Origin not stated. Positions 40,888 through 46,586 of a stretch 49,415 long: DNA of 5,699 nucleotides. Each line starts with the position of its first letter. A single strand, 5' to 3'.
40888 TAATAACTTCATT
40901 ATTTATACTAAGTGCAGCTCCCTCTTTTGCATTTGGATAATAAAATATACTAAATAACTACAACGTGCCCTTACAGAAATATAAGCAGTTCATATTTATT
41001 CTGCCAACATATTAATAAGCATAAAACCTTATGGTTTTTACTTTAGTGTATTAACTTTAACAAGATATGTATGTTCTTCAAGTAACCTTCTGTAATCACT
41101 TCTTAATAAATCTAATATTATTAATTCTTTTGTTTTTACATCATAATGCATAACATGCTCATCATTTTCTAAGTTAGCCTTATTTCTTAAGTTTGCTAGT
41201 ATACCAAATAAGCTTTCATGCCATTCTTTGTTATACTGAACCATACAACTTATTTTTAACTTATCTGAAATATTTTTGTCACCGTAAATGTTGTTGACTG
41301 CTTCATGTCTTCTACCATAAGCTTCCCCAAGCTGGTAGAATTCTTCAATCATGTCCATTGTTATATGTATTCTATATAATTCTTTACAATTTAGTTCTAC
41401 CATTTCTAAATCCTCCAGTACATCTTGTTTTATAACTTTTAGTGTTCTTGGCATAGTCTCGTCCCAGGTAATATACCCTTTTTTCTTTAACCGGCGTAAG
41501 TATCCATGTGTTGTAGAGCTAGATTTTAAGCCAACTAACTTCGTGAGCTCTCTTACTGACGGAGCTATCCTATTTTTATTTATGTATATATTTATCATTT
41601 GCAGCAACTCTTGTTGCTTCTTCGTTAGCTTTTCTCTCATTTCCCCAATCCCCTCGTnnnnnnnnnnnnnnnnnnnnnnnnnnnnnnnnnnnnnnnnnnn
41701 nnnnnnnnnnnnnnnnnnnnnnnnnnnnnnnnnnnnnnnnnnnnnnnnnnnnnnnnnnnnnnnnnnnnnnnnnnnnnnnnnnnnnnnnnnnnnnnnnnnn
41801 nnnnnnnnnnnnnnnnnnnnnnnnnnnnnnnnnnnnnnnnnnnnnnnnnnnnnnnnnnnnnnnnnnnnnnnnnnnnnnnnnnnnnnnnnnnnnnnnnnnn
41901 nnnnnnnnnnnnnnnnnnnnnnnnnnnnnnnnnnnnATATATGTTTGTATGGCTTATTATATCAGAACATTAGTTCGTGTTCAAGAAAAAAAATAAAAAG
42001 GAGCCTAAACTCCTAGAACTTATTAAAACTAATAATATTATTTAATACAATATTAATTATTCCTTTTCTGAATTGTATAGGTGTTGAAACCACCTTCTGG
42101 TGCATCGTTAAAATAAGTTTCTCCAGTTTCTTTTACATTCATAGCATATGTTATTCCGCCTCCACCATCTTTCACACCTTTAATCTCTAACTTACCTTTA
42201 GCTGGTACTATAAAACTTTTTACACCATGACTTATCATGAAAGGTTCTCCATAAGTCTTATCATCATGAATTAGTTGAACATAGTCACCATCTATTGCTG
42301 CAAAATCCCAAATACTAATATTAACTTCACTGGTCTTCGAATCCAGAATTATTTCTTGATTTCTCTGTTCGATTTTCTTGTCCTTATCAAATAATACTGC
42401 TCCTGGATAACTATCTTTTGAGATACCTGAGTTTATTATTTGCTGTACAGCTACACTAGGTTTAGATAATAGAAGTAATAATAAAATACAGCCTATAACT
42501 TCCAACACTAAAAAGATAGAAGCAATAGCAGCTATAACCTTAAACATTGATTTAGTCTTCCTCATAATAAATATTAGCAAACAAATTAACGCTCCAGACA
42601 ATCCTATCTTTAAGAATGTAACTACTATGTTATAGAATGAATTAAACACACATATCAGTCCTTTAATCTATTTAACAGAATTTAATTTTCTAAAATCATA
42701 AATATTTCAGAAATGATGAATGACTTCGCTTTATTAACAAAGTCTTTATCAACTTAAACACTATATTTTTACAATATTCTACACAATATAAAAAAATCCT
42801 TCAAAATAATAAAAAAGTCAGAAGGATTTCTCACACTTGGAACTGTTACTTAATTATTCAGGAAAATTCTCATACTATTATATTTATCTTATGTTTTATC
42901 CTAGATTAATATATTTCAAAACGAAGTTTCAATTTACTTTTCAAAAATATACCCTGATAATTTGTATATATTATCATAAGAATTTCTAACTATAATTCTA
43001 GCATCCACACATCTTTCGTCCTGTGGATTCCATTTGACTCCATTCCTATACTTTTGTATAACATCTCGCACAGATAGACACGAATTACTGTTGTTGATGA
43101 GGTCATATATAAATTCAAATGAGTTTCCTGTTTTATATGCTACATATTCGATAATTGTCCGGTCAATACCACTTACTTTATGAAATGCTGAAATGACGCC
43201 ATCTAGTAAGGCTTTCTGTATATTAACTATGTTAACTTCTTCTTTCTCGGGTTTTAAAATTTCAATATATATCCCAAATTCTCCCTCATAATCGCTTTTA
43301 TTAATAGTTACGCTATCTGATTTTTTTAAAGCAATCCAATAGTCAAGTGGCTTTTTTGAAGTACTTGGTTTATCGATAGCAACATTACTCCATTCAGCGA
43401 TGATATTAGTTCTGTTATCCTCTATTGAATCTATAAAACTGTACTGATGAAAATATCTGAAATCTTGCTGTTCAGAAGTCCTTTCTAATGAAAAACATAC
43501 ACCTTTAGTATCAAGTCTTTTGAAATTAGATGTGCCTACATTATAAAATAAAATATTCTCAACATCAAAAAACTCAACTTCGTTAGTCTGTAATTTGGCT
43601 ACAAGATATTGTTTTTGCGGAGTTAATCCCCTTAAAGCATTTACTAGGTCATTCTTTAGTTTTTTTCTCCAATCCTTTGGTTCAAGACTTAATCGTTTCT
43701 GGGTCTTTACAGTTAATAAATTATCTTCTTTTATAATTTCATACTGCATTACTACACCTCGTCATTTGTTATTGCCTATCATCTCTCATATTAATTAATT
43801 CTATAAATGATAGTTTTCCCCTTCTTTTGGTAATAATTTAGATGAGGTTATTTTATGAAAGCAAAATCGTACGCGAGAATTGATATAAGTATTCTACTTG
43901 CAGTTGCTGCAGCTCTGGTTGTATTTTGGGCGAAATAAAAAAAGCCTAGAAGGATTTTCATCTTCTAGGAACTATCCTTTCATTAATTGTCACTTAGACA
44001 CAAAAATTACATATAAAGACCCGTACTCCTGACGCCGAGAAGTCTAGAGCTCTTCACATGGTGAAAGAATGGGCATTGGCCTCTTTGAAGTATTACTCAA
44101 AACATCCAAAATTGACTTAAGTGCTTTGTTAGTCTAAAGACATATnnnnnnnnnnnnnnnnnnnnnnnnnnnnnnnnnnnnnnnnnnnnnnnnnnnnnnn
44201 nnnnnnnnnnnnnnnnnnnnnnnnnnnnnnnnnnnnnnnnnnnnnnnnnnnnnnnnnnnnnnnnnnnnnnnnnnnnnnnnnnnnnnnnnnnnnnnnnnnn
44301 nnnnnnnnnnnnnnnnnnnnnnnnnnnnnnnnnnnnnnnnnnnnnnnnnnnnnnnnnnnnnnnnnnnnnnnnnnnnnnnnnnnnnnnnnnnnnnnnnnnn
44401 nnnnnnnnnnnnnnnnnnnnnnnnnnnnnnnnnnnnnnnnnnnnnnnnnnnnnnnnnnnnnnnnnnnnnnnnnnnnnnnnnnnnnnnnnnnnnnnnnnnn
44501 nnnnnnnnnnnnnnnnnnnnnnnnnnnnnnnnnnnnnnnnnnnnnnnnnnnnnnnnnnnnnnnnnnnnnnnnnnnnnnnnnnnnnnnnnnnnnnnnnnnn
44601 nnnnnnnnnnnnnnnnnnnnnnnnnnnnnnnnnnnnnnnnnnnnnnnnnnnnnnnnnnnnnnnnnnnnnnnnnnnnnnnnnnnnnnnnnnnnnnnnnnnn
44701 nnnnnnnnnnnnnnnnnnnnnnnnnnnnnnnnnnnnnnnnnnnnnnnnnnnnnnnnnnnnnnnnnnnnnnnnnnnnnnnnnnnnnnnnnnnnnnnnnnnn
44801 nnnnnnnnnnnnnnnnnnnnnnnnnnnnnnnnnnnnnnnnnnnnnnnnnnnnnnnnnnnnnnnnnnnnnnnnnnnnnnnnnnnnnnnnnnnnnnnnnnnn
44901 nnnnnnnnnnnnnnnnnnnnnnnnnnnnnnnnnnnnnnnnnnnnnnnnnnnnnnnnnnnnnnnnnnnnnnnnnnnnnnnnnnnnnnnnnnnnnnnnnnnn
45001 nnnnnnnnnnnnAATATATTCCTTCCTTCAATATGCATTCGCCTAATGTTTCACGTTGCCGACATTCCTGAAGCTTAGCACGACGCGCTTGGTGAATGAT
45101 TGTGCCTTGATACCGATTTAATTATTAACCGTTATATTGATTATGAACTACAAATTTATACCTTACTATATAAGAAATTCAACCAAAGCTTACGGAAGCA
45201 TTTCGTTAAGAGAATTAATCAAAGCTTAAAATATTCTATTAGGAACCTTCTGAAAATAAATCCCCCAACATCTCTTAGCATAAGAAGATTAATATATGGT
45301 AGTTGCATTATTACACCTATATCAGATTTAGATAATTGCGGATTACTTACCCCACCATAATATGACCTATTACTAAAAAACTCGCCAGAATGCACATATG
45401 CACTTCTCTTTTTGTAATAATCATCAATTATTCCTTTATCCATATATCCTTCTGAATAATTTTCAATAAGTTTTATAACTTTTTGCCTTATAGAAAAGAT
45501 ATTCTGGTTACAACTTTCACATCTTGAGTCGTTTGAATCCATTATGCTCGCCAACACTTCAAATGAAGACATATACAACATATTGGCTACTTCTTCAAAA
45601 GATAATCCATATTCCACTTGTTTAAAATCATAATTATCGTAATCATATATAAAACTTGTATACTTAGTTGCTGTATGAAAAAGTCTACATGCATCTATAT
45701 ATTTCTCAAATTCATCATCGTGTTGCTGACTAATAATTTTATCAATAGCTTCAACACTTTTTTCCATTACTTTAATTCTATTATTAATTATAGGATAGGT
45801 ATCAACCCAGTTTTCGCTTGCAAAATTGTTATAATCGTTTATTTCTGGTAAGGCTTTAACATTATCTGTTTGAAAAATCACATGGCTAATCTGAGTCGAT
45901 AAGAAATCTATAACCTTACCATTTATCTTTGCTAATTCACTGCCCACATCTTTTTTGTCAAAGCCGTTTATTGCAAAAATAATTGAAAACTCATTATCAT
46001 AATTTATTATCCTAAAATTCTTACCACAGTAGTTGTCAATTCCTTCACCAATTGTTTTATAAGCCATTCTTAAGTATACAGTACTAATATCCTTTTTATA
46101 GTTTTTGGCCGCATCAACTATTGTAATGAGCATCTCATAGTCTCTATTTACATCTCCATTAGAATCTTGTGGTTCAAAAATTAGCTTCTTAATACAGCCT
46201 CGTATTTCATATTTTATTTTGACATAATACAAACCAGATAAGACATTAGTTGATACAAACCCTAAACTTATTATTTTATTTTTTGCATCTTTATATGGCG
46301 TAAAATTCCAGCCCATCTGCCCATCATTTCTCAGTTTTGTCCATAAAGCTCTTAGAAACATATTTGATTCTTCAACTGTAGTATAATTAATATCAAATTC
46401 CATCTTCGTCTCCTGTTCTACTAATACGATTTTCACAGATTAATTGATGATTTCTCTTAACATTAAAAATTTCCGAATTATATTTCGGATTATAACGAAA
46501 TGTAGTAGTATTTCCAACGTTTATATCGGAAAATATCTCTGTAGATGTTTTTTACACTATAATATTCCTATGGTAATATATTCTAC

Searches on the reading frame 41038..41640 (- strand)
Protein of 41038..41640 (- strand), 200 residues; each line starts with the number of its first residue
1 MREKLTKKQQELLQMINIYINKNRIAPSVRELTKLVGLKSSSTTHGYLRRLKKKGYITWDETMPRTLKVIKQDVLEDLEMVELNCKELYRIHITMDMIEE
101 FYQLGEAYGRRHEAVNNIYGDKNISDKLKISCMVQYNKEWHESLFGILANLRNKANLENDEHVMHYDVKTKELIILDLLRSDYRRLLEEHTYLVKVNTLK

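Call 4: search_protein_families(library=pfam, proteins=[window:41038-41640:-], max_evalue=0.1)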
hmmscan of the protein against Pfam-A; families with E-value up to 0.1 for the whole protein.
window:41038-41640:- (200 aa): 8 families
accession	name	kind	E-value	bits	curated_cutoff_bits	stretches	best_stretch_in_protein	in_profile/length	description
PF01726.22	LexA_DNA_bind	-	4.1e-19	68.6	23.7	1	3-66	2-65/65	LexA DNA binding domain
PF13412.12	HTH_24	-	0.0023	17.9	21.9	1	28-58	19-48/48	Winged helix-turn-helix DNA-binding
PF09339.16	HTH_IclR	-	0.0082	16.3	22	1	28-60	20-51/52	IclR helix-turn-helix domain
PF18043.6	T4_Rnl2_C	-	0.017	15.9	27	0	5-25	3-23/82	T4 RNA ligase 2 C-terminal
PF16992.11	RNA_pol_RpbG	-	0.019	15.5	27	0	67-104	8-42/119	DNA-directed RNA polymerase, subunit G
PF12802.13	MarR_2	-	0.047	14.3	27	1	15-58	11-51/61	MarR family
PF04358.19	DsrC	-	0.06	14.2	24.9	0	4-51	36-85/107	DsrC like protein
PF25212.1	HVO_A0114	-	0.073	13.3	27.6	0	1-63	16-72/84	HVO_A0114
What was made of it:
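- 41038..41936 (-): Upstream pair of a 92-aa protein and a 200-aa protein with a LexA-type DNA-binding domain. This is context only and not part of the nuclease stack. LexA_DNA_bind 4e-19: call 4.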

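Call 5: search_protein_families(library=padloc, proteins=[window:41038-41640:-], max_evalue=0.1)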
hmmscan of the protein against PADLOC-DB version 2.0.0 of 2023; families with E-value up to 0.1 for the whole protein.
window:41038-41640:- (200 aa): 5 families
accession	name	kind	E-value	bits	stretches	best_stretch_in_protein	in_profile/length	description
PDLC01853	CARF3--CARF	-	0.00046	17.9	1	3-65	134-194/209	-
PDLC00264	LmuC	-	0.0015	16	1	12-94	40-117/159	Unknown function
PDLC02976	WH_III-A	-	0.0023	16.6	1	15-91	7-80/104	-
PDLC01438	Csa3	-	0.0057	14.7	1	14-162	155-277/305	"CAS-I,CAS-II,CAS-III,CAS-IV,CAS-V,CAS-VI; associated_signaling"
PDLC01044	Csa3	-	0.011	13.7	1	3-60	132-181/194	Type I-A associated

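Call 6: search_protein_families(library=phrogs, proteins=[window:41038-41640:-], max_evalue=0.1)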
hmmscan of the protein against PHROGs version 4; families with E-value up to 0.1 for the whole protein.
window:41038-41640:- (200 aa): 4 families
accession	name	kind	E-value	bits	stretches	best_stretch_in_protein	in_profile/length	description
phrog_3502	-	unknown function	1.1e-20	75.1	1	2-72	46-116/131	-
phrog_362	-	transcription regulation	9.4e-12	46.2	1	4-81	3-78/106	transcriptional repressor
phrog_24920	-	unknown function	6.5e-10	40.1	1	3-67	2-66/125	-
phrog_17249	-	unknown function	0.057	14.7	0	4-44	32-72/103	-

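Call 7: search_protein_families(library=ncbifam, proteins=[window:41038-41640:-], max_evalue=0.1)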
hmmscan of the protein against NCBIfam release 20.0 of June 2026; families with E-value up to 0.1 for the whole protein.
window:41038-41640:- (200 aa): 3 families
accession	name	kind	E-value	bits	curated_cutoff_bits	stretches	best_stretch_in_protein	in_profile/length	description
TIGR00498.1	lexA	equivalog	4.8e-19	68.8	110.95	1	3-74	2-73/203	transcriptional repressor LexA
NF053609.1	Sul12a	equivalog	0.0017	18.5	150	1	14-92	9-85/103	Sul12a family chromatin-organizing protein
TIGR03342.1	dsrC_tusE_dsvC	subfamily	0.0029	18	53.5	1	4-55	37-90/108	TusE/DsrC/DsvC family sulfur relay protein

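Call 127: search_solved_structures(query=window:41038-41640:-, max_evalue=0.01)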
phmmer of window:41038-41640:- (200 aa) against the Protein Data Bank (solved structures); distinct sequences matched with E-value up to 0.01: 8.
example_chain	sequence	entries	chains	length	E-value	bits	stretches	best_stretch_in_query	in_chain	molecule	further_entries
3k2z_A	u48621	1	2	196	0.00011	25.3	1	5-79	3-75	LexA repressor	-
1lea_A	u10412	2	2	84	0.00084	22.5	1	4-73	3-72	LEXA REPRESSOR DNA BINDING DOMAIN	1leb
1jhf_A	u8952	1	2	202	0.005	20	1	4-73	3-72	LEXA REPRESSOR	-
8trg_I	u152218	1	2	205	0.0054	19.9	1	4-73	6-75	LexA repressor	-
7b5g_A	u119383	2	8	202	0.0056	19.8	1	4-73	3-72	LexA repressor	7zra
1jhh_A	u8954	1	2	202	0.0056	19.8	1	4-73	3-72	LEXA REPRESSOR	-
3jso_A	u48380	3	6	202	0.0058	19.7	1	4-73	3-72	LexA repressor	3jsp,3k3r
7ocj_A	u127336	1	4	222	0.0061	19.7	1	4-73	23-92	LexA repressor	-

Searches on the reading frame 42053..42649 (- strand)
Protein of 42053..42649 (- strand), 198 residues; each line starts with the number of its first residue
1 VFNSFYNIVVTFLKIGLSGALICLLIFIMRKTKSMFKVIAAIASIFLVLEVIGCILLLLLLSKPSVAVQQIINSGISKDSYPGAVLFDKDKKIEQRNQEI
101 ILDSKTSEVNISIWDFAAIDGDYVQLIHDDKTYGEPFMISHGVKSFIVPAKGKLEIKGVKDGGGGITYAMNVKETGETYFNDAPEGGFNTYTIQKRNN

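Call 4: search_protein_families(library=pfam, proteins=[window:42053-42649:-], max_evalue=0.1)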
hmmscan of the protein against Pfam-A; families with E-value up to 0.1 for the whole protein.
window:42053-42649:- (198 aa): 1 family
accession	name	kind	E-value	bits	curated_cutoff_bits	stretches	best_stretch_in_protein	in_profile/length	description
PF16981.10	Chi-conotoxin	-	0.029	15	27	1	55-98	9-47/60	chi-Conotoxin or t superfamily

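Call 5: search_protein_families(library=padloc, proteins=[window:42053-42649:-], max_evalue=0.1)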
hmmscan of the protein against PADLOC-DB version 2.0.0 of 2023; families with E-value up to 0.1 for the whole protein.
window:42053-42649:- (198 aa): 0 families

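Call 6: search_protein_families(library=phrogs, proteins=[window:42053-42649:-], max_evalue=0.1)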
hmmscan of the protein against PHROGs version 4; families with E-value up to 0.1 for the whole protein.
window:42053-42649:- (198 aa): 0 families

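Call 7: search_protein_families(library=ncbifam, proteins=[window:42053-42649:-], max_evalue=0.1)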
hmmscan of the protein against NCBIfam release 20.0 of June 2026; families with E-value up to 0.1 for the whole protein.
window:42053-42649:- (198 aa): 0 families

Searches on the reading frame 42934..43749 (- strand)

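Call 4: search_protein_families(library=pfam, proteins=[window:42934-43749:-], max_evalue=0.1)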
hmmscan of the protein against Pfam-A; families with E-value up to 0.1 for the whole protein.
window:42934-43749:- (271 aa): 0 families

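Call 5: search_protein_families(library=padloc, proteins=[window:42934-43749:-], max_evalue=0.1)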
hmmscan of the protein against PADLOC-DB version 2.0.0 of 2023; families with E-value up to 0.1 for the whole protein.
window:42934-43749:- (271 aa): 1 family
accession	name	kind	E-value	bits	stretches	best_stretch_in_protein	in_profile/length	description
PDLC02284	AbiEi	-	0.023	13.1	1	148-232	36-118/138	AbiEi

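Call 6: search_protein_families(library=phrogs, proteins=[window:42934-43749:-], max_evalue=0.1)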
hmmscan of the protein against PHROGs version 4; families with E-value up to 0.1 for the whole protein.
window:42934-43749:- (271 aa): 0 families

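Call 7: search_protein_families(library=ncbifam, proteins=[window:42934-43749:-], max_evalue=0.1)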
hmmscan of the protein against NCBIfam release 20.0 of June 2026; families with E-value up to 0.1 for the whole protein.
window:42934-43749:- (271 aa): 0 families

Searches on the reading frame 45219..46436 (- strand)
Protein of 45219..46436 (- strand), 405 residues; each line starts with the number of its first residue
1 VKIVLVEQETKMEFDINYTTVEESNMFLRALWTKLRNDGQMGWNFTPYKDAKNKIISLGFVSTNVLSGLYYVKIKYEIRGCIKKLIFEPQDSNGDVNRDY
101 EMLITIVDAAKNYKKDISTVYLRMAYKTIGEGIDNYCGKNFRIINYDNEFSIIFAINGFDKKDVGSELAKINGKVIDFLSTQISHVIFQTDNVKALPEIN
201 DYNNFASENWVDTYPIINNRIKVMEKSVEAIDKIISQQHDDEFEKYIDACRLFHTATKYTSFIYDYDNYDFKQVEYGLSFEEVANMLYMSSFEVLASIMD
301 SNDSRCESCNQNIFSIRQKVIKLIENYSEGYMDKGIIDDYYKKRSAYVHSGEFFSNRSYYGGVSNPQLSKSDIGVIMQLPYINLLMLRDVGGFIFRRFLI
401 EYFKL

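Call 11: search_protein_families(library=pfam, proteins=[window:45219-46436:-], max_evalue=0.01)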
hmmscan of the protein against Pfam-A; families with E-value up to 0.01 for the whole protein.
window:45219-46436:- (405 aa): 0 families

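Call 12: search_protein_families(library=phrogs, proteins=[window:45219-46436:-], max_evalue=0.001)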
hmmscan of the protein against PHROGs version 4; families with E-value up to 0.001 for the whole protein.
window:45219-46436:- (405 aa): 0 families

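Call 126: search_solved_structures(query=window:45219-46436:-, max_evalue=0.1)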
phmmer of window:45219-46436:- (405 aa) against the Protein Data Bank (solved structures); distinct sequences matched with E-value up to 0.1: 0.
